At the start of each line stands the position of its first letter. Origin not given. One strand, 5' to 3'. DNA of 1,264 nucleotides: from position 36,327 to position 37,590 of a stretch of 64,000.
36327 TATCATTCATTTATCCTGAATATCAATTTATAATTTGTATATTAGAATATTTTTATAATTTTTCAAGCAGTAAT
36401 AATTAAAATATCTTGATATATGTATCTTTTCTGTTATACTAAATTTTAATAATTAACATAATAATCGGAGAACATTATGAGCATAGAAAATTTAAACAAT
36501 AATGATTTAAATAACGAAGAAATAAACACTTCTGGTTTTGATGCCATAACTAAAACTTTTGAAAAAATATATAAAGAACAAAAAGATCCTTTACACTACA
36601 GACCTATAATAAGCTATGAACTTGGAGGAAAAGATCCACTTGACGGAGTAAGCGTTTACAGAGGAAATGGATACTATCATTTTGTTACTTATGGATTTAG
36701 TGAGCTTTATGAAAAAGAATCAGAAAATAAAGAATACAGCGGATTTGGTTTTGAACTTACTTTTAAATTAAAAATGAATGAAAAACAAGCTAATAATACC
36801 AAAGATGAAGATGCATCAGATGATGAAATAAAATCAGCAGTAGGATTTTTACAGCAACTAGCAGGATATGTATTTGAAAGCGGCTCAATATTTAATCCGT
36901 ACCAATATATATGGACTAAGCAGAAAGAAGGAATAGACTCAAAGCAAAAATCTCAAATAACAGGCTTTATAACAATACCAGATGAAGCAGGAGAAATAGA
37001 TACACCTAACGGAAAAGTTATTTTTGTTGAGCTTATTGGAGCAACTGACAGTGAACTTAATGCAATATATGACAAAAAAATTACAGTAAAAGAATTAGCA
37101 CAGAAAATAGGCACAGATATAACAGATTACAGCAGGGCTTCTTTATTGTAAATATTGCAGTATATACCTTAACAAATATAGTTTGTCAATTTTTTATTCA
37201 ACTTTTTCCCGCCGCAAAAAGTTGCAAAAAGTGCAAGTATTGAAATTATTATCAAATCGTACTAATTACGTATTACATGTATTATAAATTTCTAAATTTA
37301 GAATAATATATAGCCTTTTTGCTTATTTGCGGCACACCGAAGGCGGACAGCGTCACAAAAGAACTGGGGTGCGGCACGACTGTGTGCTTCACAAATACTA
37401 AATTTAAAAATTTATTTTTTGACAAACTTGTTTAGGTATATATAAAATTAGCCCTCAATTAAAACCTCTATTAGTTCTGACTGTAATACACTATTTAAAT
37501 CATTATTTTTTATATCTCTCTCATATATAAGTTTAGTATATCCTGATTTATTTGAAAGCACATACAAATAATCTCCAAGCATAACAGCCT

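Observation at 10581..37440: Family of modular MITE-like intergenic elements (four copies) with TATA-ended inverted termini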

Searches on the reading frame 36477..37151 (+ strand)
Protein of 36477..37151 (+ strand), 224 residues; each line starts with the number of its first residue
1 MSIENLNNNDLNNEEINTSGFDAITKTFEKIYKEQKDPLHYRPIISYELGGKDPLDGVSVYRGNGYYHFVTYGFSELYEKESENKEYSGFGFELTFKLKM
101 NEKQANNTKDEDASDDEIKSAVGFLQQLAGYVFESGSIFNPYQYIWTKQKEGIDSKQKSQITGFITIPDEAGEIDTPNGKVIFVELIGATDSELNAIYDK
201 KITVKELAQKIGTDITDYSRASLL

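Call 32: find_encoding_contigs(protein=window:36477-37151:+, flank=3000, max_places=10)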
Protein window:36477-37151:+ (224 aa): 3 contigs read that carry it; 2 places shown.
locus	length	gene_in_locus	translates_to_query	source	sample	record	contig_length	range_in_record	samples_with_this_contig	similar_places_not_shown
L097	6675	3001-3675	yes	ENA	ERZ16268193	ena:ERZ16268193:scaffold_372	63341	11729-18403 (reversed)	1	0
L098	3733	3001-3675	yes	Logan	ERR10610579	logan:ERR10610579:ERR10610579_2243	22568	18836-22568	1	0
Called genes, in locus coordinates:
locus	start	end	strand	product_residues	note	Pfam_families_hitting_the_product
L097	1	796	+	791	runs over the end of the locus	PF03382:DUF285, PF13569:DUF4132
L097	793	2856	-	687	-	-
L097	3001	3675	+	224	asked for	PF05076:SUFU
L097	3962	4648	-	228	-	PF00005:ABC_tran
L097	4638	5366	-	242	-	PF00528:BPD_transp_1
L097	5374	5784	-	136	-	PF03724:META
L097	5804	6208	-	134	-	PF03724:META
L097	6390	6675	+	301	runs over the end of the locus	PF01297:ZnuA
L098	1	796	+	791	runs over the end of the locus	PF03382:DUF285, PF13569:DUF4132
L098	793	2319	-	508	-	-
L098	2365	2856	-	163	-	PF21033:RMD1-3 (faint), PF13174:TPR_6 (faint), PF13424:TPR_12 (faint), PF12895:ANAPC3 (faint), PF00515:TPR_1, PF07719:TPR_2 (weak), PF13181:TPR_8 (weak), PF00515:TPR_1 (weak), +5 more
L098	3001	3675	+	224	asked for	PF05076:SUFU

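Call 52: find_homologous_proteins(query=window:36477-37151:+, max_evalue=1e-60)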
Query window:36477-37151:+ (224 aa): 698 proteins with E <= 1e-60 among 1897 candidates; the best 120 are listed.
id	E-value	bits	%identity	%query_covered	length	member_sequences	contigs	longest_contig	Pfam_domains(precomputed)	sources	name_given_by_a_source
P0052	1.4e-137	475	96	100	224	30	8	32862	PF05076.19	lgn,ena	-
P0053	6.4e-132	456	96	92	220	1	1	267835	PF05076.19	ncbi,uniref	ncbi:suppressor of fused domain protein [Brachyspira murdochii]|uniref:suppressor of fused domain pr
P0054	8.9e-132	456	96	93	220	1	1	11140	PF05076.19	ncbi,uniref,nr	ncbi:suppressor of fused domain protein [Brachyspira murdochii]|uniref:Branched-chain alpha-keto aci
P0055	2.9e-131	454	96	92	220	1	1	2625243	PF05076.19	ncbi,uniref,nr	ncbi:suppressor of fused domain protein [Brachyspira sp. G79]|uniref:suppressor of fused domain prot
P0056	3.8e-131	453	94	100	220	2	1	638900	PF05076.19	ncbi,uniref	ncbi:suppressor of fused domain protein [Brachyspira murdochii]|uniref:suppressor of fused domain pr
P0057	1.1e-124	432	87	97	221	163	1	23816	PF05076.19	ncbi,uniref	ncbi:suppressor of fused domain protein [Brachyspira pulli]|uniref:suppressor of fused domain protei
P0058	2.7e-122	425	85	99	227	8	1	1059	PF05076.19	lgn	-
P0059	6.4e-122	423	85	100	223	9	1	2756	PF05076.19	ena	-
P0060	8.9e-120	416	82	100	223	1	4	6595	PF05076.19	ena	-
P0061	1.3e-119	416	83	92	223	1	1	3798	PF05076.19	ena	-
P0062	3.3e-119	414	81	100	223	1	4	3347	PF05076.19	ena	-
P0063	8.5e-119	413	84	100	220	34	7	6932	PF05076.19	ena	-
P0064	1.5e-117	409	83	100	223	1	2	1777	PF05076.19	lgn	-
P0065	2.7e-116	405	83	100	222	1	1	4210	PF05076.19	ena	-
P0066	2.0e-113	396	82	96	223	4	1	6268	PF05076.19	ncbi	-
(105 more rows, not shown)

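Call 53: find_encoding_contigs(protein=P0053, flank=4000, max_places=3)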
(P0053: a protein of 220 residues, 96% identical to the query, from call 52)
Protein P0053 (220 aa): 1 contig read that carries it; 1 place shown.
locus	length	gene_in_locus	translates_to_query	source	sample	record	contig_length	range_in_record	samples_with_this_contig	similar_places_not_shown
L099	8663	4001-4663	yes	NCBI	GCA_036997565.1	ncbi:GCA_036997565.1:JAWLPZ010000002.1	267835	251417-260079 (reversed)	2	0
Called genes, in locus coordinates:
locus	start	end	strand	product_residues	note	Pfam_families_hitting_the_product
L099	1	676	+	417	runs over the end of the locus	PF00919:UPF0004, PF04055:Radical_SAM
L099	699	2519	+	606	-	PF03235:GmrSD_N, PF07510:GmrSD_C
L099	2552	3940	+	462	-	PF09346:SMI1_KNR4 (weak)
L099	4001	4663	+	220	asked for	PF05076:SUFU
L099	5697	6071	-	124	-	PF00528:BPD_transp_1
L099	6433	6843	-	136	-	PF03724:META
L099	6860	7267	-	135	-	PF03724:META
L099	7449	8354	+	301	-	PF01297:ZnuA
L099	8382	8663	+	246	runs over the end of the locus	PF00005:ABC_tran, PF02463:SMC_N (faint), PF13304:AAA_21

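Call 54: find_encoding_contigs(protein=P0055, flank=4000, max_places=3)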
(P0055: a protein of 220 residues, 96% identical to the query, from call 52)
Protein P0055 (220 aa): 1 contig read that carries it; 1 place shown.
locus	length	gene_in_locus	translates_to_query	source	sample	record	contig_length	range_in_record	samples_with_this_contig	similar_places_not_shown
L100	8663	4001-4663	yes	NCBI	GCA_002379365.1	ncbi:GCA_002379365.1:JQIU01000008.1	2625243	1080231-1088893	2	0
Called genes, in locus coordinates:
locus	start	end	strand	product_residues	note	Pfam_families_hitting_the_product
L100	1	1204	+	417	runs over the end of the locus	PF00919:UPF0004, PF04055:Radical_SAM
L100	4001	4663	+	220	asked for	PF05076:SUFU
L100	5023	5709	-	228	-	PF00005:ABC_tran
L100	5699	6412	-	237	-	PF00528:BPD_transp_1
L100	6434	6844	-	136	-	PF03724:META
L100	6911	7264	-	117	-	PF03724:META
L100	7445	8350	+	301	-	PF01297:ZnuA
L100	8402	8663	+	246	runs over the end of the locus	PF00005:ABC_tran, PF13304:AAA_21 (weak)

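Call 55: find_encoding_contigs(protein=P0052, flank=4000, max_places=8)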
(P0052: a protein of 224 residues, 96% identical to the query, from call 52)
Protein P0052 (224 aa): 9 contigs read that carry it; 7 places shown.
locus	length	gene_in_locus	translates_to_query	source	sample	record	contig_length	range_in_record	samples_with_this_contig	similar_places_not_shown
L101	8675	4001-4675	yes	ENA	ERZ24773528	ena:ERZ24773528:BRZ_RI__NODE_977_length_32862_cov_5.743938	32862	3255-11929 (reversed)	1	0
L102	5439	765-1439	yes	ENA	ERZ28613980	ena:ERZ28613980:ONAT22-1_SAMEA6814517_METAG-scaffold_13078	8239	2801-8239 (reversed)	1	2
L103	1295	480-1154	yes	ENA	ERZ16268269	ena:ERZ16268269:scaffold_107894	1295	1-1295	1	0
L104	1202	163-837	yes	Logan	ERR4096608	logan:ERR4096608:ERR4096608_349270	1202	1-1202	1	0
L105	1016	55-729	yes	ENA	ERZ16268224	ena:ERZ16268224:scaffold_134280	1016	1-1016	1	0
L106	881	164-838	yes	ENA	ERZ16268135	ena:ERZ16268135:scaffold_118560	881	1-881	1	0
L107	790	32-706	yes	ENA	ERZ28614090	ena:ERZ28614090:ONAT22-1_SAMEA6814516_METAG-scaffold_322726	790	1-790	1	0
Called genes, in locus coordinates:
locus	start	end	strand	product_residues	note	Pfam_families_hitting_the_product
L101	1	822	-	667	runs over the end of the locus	PF00091:Tubulin, PF12327:FtsZ_C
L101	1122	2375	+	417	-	PF00919:UPF0004, PF04055:Radical_SAM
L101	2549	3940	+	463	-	PF09346:SMI1_KNR4 (weak)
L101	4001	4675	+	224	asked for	PF05076:SUFU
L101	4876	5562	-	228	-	PF00005:ABC_tran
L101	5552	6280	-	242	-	PF00528:BPD_transp_1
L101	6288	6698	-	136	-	PF03724:META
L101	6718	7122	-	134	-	PF03724:META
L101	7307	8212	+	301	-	PF01297:ZnuA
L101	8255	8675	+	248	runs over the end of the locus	PF00005:ABC_tran, PF13304:AAA_21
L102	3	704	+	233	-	?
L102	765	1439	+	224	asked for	PF05076:SUFU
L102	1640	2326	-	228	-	PF00005:ABC_tran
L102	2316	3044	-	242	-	PF00528:BPD_transp_1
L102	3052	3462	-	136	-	PF03724:META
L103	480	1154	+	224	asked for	PF05076:SUFU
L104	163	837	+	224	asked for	PF05076:SUFU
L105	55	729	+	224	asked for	PF05076:SUFU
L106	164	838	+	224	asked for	PF05076:SUFU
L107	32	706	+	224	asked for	PF05076:SUFU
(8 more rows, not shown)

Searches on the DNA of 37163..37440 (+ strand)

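Call 63: search_dna_similar(query=window:37163-37440:+, collection=plasmids, mode=distant, max_evalue=0.001, max_rows=15)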
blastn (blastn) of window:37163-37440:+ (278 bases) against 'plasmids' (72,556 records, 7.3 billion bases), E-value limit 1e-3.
No match.

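Call 64: search_dna_similar(query=window:37163-37440:+, collection=phages, mode=distant, max_evalue=0.001, max_rows=15)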
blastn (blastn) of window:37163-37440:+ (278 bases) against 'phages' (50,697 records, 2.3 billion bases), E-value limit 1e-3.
No match.
